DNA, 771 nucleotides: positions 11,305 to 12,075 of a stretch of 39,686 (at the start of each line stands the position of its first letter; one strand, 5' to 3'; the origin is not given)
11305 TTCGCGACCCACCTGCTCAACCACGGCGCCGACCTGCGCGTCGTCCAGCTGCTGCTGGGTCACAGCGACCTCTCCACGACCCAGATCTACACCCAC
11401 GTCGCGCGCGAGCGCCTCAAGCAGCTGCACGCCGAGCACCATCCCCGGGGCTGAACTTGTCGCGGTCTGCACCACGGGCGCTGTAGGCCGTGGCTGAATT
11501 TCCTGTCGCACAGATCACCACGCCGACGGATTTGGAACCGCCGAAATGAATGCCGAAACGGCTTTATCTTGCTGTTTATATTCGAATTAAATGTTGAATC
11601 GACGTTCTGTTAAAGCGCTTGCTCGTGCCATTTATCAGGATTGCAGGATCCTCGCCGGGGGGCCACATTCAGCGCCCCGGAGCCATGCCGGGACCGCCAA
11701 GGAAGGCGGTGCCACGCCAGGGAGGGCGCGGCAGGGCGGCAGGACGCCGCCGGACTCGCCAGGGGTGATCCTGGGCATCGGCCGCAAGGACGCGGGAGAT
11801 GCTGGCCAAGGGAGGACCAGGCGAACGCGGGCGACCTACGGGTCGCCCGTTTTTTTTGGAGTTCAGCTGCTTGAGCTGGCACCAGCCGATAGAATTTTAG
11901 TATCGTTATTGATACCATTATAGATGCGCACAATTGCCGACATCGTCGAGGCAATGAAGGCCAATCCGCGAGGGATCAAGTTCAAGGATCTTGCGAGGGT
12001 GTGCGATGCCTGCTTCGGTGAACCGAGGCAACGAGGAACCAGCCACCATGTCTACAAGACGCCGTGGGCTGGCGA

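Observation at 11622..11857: Multi-hairpin GGA-loop RNA between xerD and hicA: candidate CsrB/RsmZ-class CsrA sponge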

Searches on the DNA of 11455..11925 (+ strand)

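Call 4: search_rna_families(source=window, start=11455, end=11925, threshold=evalue, max_evalue=10, show_alignments=4)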
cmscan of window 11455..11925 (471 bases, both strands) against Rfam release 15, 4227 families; matches with E-value up to 10: 12.
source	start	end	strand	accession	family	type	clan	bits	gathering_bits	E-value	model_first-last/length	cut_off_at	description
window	11803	11855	+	RF02241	Xoo2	Gene; sRNA;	-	19.1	45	0.23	1-78/78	no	Xanthomonadaceae sRNA Xoo2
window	11759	11856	+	RF02651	SorY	Gene; sRNA;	-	19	111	0.16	1-83/83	no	Singlet oxygen resistance RNA Y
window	11821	11899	-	RF00116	C0465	Gene; sRNA;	-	18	40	1.2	1-78/78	no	C0465 RNA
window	11693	11856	+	RF00166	PrrB_RsmZ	Gene; sRNA;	CL00106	17.3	44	0.083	1-133/133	no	PrrB/RsmZ RNA family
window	11532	11610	+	RF01287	snoR27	Gene; snRNA; snoRNA; CD-box;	CL00079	17.2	41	9.5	1-94/94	no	Small nucleolar RNA snoR27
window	11821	11862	+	RF00236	ctRNA_pGA1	Gene; antisense;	-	15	45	2.3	1-79/79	no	ctRNA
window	11812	11890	-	RF01782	ASpks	Gene; antisense;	-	14.2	52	5.4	1-75/75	no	ASpks TB sRNA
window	11489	11522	-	RF00521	SAM_alpha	Cis-reg; riboswitch;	-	13.8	36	1.5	10-42/79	no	Alpha-proteobacteria SAM riboswitch aptamer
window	11756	11857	+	RF02869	ncS025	Gene; sRNA;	-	13.3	46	8.9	1-85/85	no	Burkholderia sRNA 25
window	11819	11925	+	RF01808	MicX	Gene; sRNA;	-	12.7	75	2.8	1-172/194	3'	MicX Vibrio cholerae sRNA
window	11808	11925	+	RF02842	RefA1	Gene; sRNA;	-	11.8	94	5.9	1-122/222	3'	Enterococcus sRNA A1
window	11828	11849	+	RF00629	P24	Gene;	-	8.8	100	6.2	234-255/255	no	Pseudomonas sRNA P24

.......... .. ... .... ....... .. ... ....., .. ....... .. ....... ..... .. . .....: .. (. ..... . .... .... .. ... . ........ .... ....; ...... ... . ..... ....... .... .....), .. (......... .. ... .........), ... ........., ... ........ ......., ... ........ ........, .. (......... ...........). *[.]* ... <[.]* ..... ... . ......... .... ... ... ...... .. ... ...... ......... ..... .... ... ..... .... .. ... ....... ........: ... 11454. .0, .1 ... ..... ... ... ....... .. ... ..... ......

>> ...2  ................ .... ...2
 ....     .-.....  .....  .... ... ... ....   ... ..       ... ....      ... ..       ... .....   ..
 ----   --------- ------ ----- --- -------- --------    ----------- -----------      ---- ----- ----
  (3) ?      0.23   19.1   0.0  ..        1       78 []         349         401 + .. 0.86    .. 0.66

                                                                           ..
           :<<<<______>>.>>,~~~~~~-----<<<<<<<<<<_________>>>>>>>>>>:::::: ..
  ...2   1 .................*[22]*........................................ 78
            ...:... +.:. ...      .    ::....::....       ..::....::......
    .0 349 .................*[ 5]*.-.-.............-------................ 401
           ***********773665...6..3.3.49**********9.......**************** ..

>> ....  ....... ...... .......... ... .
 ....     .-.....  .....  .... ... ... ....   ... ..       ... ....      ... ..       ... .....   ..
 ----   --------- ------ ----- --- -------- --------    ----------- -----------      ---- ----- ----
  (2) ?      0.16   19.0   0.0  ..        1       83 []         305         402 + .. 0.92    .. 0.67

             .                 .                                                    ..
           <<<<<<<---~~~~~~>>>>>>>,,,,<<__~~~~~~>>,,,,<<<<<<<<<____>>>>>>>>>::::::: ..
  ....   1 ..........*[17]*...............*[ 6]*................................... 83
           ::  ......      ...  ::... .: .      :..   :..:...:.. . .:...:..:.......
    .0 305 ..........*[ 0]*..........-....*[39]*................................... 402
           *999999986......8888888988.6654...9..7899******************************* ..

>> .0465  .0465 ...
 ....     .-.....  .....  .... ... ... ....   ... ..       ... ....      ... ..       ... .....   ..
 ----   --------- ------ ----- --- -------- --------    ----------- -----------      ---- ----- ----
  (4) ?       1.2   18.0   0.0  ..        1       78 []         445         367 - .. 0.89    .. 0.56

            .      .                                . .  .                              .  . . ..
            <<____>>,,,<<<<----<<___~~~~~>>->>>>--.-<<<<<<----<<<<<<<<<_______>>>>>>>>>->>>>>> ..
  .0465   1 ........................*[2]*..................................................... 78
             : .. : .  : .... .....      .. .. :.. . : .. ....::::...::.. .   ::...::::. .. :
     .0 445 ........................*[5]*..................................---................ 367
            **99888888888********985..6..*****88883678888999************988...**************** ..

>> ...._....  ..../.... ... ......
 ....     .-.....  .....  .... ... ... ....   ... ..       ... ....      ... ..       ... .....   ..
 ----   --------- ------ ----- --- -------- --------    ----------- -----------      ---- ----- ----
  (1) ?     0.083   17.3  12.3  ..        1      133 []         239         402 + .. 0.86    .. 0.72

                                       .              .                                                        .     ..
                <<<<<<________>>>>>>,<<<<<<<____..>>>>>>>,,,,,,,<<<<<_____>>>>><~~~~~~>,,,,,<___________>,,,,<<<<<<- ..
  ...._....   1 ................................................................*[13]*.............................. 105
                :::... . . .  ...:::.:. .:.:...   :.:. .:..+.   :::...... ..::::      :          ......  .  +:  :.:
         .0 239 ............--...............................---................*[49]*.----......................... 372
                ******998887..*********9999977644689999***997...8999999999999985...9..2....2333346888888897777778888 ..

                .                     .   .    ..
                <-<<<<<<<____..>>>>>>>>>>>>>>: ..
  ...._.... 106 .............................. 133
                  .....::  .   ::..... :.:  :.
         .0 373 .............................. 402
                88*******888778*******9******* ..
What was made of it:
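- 11735..11751 (+): SL3, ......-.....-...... (pentaloop). This hairpin aligns to the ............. hairpin of the Rfam RsmZ model (call 4).
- On Rfam RF00166 PrrB_RsmZ: The score is 17.3 bits, E = 0.083 in a 471-nt search (call 4).
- Closest known: RsmZ. Same: The window gives a full-length but weak alignment to the model, in which SL3 aligns to the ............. hairpin (call 4).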

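Call 59: build_rna_model(alignment_id=A3, structure=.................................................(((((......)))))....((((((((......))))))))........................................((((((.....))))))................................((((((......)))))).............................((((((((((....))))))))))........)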
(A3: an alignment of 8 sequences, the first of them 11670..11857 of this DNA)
Model R1 built from alignment A3 (8 sequences, 259 columns); structure: as given.
model positions 250; base pairs 35; branch points 4; effective number of sequences 1.88; information 0.589 bits per position. Calibrated on 0.2 Mb of random sequence (short: E-values are rough).
structure used (alignment columns):
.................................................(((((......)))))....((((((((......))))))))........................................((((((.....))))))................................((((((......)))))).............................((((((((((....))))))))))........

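Call 61: search_with_rna_model(model_id=R1, sources=[window, L081, L082, L083, L084, L085, L087, L088, L089, L090, L091, L092, L093, L094, L095, L096, L098, L099, L100, L101, L102, L103, L104, L105, L106, L107, L108, L109, L110, L111, L112, L113, L114, L115, L116, L117, L118, L119, L120, L121, L122, L123, L124, L125, L126, L127, L128, L129, L130, L131, L132, L133, L134, L135, L136, L137, L138, L139, L140, L141, L142, L143, L144, L145, L146, L147, L148, L149, L150, L151, L152, L153, L154, L155, L156], max_evalue=1, make_alignment=true)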
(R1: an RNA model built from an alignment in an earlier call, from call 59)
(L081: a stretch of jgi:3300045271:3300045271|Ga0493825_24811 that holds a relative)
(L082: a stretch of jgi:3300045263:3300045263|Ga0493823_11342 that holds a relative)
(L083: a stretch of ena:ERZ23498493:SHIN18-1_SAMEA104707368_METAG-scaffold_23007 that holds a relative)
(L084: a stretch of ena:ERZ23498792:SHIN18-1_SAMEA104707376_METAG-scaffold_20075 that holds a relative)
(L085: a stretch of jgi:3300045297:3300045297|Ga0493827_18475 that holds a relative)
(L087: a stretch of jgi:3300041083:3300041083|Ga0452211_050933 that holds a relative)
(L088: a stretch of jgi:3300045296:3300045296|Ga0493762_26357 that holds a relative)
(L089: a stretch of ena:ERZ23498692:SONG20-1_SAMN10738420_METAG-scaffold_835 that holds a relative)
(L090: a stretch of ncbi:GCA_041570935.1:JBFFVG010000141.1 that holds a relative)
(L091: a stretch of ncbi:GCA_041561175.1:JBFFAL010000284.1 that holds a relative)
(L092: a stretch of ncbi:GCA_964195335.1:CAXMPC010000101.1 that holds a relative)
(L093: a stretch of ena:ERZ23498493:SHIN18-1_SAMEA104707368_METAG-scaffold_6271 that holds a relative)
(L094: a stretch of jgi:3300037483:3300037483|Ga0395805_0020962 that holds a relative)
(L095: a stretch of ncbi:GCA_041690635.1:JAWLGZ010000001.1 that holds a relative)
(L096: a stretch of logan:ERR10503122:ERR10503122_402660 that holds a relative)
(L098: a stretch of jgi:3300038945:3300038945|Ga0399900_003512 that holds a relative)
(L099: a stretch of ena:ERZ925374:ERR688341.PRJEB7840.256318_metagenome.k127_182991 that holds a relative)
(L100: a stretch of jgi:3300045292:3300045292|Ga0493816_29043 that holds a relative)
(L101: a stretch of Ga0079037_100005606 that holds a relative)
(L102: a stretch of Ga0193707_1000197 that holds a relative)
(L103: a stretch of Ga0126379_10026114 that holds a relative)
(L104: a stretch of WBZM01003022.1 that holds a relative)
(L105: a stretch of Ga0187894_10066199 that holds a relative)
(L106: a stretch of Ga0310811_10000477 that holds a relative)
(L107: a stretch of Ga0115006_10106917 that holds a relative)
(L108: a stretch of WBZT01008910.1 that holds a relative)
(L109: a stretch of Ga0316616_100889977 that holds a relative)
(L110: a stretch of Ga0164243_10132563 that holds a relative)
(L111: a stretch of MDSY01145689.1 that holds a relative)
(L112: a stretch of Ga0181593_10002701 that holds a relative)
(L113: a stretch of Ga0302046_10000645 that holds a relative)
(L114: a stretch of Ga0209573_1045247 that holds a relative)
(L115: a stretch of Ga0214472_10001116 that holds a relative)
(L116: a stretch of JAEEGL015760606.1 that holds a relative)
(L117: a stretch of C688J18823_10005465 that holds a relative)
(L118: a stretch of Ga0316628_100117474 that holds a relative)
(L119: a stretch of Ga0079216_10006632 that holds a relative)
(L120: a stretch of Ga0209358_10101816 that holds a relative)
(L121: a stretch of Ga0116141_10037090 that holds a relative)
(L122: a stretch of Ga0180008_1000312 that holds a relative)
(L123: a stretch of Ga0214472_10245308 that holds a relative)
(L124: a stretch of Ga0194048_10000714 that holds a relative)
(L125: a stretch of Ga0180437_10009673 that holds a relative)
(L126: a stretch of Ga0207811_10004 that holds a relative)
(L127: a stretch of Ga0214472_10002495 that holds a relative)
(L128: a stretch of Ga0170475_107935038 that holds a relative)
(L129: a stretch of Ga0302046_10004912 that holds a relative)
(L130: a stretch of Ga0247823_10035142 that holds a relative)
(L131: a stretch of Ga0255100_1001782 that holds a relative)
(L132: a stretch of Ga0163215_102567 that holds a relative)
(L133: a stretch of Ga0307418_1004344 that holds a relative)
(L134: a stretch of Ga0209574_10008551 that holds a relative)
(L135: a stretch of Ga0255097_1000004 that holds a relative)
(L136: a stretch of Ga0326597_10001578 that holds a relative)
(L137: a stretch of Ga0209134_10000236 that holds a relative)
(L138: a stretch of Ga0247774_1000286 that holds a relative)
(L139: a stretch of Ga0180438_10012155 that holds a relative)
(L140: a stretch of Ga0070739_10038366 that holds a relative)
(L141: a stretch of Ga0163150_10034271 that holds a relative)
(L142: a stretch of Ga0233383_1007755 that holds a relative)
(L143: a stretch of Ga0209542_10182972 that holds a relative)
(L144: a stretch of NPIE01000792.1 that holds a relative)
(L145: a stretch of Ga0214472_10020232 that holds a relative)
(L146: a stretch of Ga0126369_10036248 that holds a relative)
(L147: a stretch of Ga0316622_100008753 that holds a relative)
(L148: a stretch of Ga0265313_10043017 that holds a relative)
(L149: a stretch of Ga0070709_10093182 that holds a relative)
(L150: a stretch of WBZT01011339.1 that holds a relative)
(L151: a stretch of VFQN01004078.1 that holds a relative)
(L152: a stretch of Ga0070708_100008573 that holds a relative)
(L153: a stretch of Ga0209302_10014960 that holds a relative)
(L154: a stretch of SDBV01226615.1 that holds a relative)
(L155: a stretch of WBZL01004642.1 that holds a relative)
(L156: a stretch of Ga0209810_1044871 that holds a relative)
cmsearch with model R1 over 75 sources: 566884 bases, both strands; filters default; matches with E-value up to 1: 74.
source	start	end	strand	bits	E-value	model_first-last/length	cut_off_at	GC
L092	12735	12987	-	224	1.5e-56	1-250/250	no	0.72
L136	261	514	-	219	3e-55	1-250/250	no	0.76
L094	3958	4211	-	212.9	1.2e-53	1-250/250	no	0.77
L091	1008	1195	+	188.3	3.2e-47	1-250/250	no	0.73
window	11670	11857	+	188.1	3.6e-47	1-250/250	no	0.73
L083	4882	5069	-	188.1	3.6e-47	1-250/250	no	0.73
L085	5747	5934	+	188.1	3.6e-47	1-250/250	no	0.73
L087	3513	3700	+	188.1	3.6e-47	1-250/250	no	0.73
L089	5747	5934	+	188.1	3.6e-47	1-250/250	no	0.73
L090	1208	1395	+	188.1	3.6e-47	1-250/250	no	0.73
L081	9412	9599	-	187.9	4e-47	1-250/250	no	0.73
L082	3981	4168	-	187.9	4e-47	1-250/250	no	0.73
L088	5747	5934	+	187.9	4e-47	1-250/250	no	0.73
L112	1143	1330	-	186.6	8.8e-47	1-250/250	no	0.74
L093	3566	3754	-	181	2.5e-45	1-250/250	no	0.74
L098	5840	5961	-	126.3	4.6e-31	128-250/250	5'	0.66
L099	3689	3927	-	124.1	1.7e-30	1-250/250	no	0.82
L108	5691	5804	-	28.2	1.8e-05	47-250/250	no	0.69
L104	254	366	+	26.7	4.3e-05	47-248/250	no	0.69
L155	5192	5304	-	26.7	4.3e-05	47-248/250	no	0.69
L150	819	931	+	26.3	5.5e-05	47-248/250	no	0.7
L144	281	428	+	25.4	9.4e-05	47-245/250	no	0.66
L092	12739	12765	+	22.3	0.0006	217-243/250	no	0.78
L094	3964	3988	+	20.1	0.0023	219-243/250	no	0.92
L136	267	291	+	20.1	0.0023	219-243/250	no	0.92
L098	5844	5870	+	19.7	0.0029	217-243/250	no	0.67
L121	1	83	-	19.6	0.0031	1-130/250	3'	0.73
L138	4171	4210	-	19.5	0.0032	47-88/250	no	0.65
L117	1643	1682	+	19.5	0.0032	47-88/250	no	0.65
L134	1291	1375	+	18.3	0.0066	47-142/250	no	0.73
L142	1756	1797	+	17.7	0.0097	47-88/250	no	0.83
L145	6831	6887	+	17.2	0.013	1-83/250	3'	0.72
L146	3809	3959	+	17.2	0.013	1-250/250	no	0.66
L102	6671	6710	+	16.7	0.018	47-88/250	no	0.68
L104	5554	5594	+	16.5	0.02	47-88/250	no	0.71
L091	1166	1187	-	16.1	0.025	221-242/250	no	0.82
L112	1151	1172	+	16.1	0.025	221-242/250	no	0.82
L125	6696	6887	+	15.5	0.036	1-250/250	no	0.65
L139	1423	1614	+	15.5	0.036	1-250/250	no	0.65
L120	436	574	-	15.1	0.046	1-250/250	no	0.71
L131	616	754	-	15.1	0.046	1-250/250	no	0.71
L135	850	988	+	15.1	0.046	1-250/250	no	0.71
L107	1364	1401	-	14.7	0.057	47-88/250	no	0.76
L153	3720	3757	-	14.7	0.059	47-88/250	no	0.76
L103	2382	2532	+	14.6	0.064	1-250/250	no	0.66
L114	707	780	+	13.9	0.095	47-142/250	no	0.77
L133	4161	4301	-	13.8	0.1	1-250/250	no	0.67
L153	3858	3897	-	13.6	0.12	47-88/250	no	0.75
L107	1502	1541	-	13.5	0.12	47-88/250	no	0.75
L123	1424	1439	-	13.4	0.13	47-62/250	no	0.81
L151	9367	9408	-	13.3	0.14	47-88/250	no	0.67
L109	960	1051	+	13.2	0.15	47-142/250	no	0.72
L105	1878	1949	-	12.8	0.19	163-243/250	no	0.67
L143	829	870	+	12.6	0.21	47-88/250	no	0.69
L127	4182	4197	+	12.2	0.26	47-62/250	no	0.88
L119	3102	3246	+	12.2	0.26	1-250/250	no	0.59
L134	624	789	+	11.8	0.34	1-250/250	no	0.64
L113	6628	6643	-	11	0.54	47-62/250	no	0.69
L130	1029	1044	-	11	0.54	47-62/250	no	0.69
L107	1586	1625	-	11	0.54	47-88/250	no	0.75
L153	3900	3939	-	11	0.54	47-88/250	no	0.75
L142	1509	1533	+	10.6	0.7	219-243/250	no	0.84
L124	3881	3916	-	10.6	0.7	47-88/250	no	0.75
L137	1834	1869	-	10.6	0.7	47-88/250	no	0.75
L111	206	245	+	10.6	0.71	47-88/250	no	0.77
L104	5606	5621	+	10.5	0.75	47-62/250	no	0.69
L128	111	148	+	10.4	0.78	47-88/250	no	0.66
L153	3537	3561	-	10.4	0.78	65-88/250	no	0.76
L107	1181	1205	-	10.4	0.79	65-88/250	no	0.76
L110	1972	1985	-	10.3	0.81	48-61/250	no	0.71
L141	1884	1897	+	10.3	0.81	48-61/250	no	0.71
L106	6327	6340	+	10.3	0.81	48-61/250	no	0.71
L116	674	687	+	10.3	0.81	48-61/250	no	0.71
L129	3659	3674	+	10.2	0.89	47-62/250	no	0.75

Alignment A4: 74 matches aligned to the model, 374 columns, each read 5' to 3' on its own strand. Consensus structure (alignment columns), stored with it:
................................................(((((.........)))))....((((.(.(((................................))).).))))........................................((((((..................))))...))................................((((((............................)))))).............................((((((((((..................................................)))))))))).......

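Call 62: search_with_rna_model(model_id=R1, sources=[window, L081, L087, L091, L112, L093, L098, L092, L094, L136, L099], max_evalue=1e-20, make_alignment=true)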
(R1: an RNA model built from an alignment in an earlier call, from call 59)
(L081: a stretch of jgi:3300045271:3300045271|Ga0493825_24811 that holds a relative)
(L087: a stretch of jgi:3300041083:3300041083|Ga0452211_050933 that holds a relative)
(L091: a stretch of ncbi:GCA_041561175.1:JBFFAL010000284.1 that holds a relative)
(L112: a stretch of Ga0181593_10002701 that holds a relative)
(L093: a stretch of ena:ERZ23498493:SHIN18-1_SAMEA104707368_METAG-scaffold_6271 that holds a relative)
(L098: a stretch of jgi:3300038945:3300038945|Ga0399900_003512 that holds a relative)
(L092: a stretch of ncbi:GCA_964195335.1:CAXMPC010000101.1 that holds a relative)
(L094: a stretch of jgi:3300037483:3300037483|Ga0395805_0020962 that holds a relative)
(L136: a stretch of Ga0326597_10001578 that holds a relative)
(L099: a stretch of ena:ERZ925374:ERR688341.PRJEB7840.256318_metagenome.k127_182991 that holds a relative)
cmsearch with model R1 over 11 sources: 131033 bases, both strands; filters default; matches with E-value up to 1e-20: 11.
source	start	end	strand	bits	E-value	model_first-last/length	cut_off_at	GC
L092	12735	12987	-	224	3.5e-57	1-250/250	no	0.72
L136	261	514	-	219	6.9e-56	1-250/250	no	0.76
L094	3958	4211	-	212.9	2.7e-54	1-250/250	no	0.77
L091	1008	1195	+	188.3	7.4e-48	1-250/250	no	0.73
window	11670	11857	+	188.1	8.4e-48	1-250/250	no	0.73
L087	3513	3700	+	188.1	8.4e-48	1-250/250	no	0.73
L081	9412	9599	-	187.9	9.3e-48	1-250/250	no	0.73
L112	1143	1330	-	186.6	2e-47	1-250/250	no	0.74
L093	3566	3754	-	181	5.7e-46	1-250/250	no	0.74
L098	5840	5961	-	126.3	1.1e-31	128-250/250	5'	0.66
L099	3689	3927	-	124.1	4e-31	1-250/250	no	0.82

Alignment A5: 11 matches aligned to the model, 256 columns, each read 5' to 3' on its own strand. Consensus structure (alignment columns), stored with it:
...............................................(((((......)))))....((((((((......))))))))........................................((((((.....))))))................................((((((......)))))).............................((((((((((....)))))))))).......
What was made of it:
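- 11676..11857 (+): Inferred small RNA of about 182 nt. The start is +/- 3 nt and inferred; the 3' end is at the T8 run. Covariance-model hits score 124-224 bits in all relatives (calls 61, 62).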

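Call 82: search_with_rna_model(model_id=R1, sources=[L001, L002, L003, L004, L005, L006, L007, L008, L009, L010, L011, L012, L013, L014, L015, L016, L017, L018, L019, L020, L021, L022, L023, L024, L025, L026, L027, L028, L029, L030, L031, L032, L033, L034, L035, L036, L037, L038, L039, L040, L041, L042, L043, L044, L045, L046, L047, L048, L049, L050, L051, L052, L053, L054, L055, L056, L057, L058, L059, L060, L061, L062, L063, L064, L065, L066, L067, L068, L069, L070, L071, L072, L073, L074, L075, L076, L077, L078, L079, L080, L095, L096, L157, L159, L160, L161], max_evalue=1)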
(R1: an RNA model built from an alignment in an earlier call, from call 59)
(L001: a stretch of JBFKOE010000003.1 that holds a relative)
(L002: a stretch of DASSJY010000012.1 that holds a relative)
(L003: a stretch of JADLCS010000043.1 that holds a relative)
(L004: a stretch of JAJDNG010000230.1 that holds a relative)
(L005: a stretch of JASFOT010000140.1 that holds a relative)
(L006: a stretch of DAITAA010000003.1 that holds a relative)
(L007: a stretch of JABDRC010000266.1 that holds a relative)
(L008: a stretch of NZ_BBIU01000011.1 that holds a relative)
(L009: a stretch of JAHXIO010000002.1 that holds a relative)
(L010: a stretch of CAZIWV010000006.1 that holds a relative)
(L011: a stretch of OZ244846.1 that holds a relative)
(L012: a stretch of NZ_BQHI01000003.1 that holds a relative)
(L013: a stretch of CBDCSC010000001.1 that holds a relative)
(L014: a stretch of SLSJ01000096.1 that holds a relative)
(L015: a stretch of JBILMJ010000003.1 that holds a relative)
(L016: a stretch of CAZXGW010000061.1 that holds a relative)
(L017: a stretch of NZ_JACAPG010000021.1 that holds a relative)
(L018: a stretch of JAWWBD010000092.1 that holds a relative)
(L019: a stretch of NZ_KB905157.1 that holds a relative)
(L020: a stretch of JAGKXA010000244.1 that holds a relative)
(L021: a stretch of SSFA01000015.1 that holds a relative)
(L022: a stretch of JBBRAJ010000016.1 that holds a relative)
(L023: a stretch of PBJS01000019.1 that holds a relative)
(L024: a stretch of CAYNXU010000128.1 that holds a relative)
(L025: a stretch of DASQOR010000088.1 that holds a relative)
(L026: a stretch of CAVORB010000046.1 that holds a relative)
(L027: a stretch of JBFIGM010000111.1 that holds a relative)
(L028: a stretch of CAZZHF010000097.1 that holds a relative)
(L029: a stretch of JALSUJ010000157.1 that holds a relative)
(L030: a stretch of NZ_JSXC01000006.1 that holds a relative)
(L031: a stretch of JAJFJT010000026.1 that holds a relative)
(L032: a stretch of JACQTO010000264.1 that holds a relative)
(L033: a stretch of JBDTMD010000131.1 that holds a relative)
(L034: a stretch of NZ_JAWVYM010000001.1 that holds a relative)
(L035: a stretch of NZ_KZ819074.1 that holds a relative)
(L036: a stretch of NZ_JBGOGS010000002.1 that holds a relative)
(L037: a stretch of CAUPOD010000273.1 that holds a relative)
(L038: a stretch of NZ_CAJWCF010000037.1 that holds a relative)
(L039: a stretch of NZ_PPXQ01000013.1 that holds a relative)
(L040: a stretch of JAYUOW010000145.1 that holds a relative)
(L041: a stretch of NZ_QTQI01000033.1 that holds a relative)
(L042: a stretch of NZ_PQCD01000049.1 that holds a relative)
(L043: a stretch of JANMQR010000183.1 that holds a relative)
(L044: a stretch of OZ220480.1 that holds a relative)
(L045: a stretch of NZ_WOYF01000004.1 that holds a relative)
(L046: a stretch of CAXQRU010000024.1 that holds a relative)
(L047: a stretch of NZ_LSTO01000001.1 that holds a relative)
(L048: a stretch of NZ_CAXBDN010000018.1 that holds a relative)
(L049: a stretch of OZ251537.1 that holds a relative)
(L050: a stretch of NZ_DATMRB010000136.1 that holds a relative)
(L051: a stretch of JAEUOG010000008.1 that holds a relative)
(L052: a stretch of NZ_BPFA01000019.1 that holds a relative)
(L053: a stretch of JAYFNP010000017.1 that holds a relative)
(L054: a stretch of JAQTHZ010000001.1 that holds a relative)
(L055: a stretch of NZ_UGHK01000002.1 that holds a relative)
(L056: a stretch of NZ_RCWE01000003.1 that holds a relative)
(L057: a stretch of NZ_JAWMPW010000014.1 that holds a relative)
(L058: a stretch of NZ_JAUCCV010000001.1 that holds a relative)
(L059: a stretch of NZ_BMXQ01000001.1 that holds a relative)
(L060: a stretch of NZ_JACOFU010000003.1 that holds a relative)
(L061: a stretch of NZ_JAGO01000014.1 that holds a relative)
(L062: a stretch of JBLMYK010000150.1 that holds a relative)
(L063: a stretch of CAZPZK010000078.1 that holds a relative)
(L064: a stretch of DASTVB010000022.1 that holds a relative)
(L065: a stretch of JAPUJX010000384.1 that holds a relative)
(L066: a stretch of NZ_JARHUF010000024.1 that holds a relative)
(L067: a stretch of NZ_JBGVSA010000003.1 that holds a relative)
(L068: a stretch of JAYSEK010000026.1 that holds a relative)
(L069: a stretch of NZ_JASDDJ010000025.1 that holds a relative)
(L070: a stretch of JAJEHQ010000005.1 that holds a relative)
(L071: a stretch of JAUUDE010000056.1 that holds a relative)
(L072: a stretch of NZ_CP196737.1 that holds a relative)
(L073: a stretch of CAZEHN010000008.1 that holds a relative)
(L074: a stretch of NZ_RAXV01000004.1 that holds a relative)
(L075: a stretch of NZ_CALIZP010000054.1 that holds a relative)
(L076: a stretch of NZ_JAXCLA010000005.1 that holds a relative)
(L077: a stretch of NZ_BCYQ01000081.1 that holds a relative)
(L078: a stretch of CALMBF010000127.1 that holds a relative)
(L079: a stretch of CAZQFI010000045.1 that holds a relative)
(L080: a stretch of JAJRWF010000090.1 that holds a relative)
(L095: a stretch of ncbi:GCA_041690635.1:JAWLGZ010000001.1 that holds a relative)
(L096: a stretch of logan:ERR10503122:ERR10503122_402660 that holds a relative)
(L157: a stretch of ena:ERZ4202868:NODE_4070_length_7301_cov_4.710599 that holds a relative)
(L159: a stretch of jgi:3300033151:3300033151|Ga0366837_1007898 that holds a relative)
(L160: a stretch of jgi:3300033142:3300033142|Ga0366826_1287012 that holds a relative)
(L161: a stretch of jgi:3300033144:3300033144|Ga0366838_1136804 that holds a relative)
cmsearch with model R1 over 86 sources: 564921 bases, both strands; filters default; matches with E-value up to 1: 4.
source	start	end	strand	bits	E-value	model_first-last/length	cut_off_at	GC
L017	97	254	+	13.3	0.13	1-250/250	no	0.63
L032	1130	1231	+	12.5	0.22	1-250/250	no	0.72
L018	4646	4689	-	11.5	0.41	99-142/250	no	0.73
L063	2825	2851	+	10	0.98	217-243/250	no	0.56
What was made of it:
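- Tried and rejected: The covariance model finds nothing above 13 bits in them (call 82).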
